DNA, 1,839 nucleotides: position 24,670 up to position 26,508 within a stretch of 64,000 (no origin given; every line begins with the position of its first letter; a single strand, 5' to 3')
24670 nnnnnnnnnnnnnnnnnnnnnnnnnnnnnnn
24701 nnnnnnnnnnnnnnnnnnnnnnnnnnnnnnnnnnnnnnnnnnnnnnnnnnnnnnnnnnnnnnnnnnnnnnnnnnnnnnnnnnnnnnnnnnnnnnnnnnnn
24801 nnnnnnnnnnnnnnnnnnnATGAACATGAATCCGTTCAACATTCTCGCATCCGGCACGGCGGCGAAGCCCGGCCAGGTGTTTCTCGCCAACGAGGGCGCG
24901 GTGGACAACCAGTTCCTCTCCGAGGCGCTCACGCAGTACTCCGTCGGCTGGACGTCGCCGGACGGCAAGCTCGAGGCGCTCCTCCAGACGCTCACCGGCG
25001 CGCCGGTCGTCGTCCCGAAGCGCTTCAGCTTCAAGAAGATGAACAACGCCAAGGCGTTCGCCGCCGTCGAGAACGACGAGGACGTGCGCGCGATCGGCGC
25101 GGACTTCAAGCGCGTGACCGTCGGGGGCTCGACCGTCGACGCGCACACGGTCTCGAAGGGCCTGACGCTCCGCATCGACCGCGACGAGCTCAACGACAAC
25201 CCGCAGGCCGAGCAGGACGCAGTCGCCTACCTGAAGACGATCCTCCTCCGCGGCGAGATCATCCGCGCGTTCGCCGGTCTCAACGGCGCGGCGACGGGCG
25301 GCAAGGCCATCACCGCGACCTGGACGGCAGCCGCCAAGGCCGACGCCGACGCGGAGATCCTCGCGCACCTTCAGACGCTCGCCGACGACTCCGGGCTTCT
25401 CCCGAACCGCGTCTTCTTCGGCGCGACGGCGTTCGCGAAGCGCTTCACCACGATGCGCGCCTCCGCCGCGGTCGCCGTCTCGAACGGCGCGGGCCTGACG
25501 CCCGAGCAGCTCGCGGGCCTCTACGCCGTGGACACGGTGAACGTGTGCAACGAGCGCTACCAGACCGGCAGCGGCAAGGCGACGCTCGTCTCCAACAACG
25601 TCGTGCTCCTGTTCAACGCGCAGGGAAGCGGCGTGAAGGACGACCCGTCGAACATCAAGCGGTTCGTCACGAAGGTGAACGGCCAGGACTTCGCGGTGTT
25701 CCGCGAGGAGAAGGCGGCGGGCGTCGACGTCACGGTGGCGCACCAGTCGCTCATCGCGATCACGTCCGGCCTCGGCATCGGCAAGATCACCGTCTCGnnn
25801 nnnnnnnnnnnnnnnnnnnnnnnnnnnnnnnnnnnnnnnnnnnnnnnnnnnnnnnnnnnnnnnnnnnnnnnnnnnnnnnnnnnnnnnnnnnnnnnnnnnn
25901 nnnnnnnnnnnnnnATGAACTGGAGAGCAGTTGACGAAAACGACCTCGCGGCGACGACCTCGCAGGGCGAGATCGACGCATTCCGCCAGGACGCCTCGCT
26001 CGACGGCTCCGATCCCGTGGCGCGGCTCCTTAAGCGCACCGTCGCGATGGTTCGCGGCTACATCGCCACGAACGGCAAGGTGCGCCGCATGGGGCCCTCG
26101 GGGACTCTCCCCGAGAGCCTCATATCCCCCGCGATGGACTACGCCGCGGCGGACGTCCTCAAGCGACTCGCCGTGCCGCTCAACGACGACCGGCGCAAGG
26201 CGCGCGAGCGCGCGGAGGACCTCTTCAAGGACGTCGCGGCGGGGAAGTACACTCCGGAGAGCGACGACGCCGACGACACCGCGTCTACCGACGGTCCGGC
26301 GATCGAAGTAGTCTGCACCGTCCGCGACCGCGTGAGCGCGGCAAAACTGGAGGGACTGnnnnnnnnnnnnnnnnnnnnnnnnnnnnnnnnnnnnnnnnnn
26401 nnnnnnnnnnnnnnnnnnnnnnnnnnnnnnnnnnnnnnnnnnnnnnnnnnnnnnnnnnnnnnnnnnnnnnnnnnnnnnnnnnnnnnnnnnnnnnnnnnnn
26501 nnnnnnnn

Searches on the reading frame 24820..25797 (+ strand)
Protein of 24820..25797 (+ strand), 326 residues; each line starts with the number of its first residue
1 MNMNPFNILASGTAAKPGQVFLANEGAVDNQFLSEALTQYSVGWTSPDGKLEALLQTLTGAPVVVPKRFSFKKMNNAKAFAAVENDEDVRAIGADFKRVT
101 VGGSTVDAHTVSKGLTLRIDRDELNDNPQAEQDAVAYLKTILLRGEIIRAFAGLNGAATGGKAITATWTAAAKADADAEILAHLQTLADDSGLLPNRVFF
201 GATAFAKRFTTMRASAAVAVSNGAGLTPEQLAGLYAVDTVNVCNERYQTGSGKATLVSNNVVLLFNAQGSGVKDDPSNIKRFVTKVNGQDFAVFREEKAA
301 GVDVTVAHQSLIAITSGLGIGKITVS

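Call 74: find_related_loci(query=window:24820-25797:+, collection=viral_contigs, flank=10000)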
Query window:24820-25797:+ (326 aa) in viral_contigs; peptide patterns used: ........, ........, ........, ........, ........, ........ (x = any residue, [..] = any of these).
16 stretches matched a pattern; 1 encode a relative of the query (tblastn E <= 1e-3); 1 distinct loci.
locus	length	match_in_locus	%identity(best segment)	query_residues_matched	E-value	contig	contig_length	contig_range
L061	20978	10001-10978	80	1-326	1e-164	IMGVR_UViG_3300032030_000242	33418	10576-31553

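Call 75: find_related_loci(query=window:24820-25797:+, collection=metagenome_contigs, flank=10000)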
Query window:24820-25797:+ (326 aa) in metagenome_contigs; peptide patterns used: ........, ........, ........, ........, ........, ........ (x = any residue, [..] = any of these).
280 stretches matched a pattern; 21 encode a relative of the query (tblastn E <= 1e-3); 21 distinct loci.
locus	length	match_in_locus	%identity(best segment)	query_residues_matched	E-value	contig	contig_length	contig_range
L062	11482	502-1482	82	1-326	0e+0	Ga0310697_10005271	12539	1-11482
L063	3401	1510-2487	87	1-326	0e+0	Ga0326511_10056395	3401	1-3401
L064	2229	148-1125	86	1-326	0e+0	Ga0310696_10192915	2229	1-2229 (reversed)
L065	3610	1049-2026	86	1-326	0e+0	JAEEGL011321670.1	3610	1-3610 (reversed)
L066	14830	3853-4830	86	1-326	1e-179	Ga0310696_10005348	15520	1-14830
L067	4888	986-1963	85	1-326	0e+0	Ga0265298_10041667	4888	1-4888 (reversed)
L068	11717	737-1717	80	1-326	5e-177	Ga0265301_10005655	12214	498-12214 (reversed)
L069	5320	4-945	81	14-326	7e-176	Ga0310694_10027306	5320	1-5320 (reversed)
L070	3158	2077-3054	83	1-326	3e-179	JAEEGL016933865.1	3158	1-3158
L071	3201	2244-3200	84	1-319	3e-176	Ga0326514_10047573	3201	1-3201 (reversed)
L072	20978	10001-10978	80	1-326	6e-164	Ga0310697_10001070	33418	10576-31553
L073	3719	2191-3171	80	1-326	2e-165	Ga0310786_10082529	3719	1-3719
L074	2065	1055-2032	79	1-326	4e-171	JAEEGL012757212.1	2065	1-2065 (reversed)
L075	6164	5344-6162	79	1-272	9e-143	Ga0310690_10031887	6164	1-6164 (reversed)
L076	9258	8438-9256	78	1-272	4e-142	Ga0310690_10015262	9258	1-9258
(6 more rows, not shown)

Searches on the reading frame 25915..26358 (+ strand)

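Call 27: search_protein_families(library=phrogs, proteins=[window:25915-26358:+], max_evalue=0.01)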
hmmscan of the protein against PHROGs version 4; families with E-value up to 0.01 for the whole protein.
window:25915-26358:+ (148 aa): 0 families

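Call 104: search_protein_families(library=pfam, proteins=[window:25915-26358:+], max_evalue=0.01)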
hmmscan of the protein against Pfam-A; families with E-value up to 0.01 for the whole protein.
window:25915-26358:+ (148 aa): 1 family
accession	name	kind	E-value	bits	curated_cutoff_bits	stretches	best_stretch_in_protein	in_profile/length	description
PF07030.17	Phage_Mu_Gp36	-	0.0019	18.8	24.7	1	10-128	6-119/124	Bacteriophage Mu, Gp36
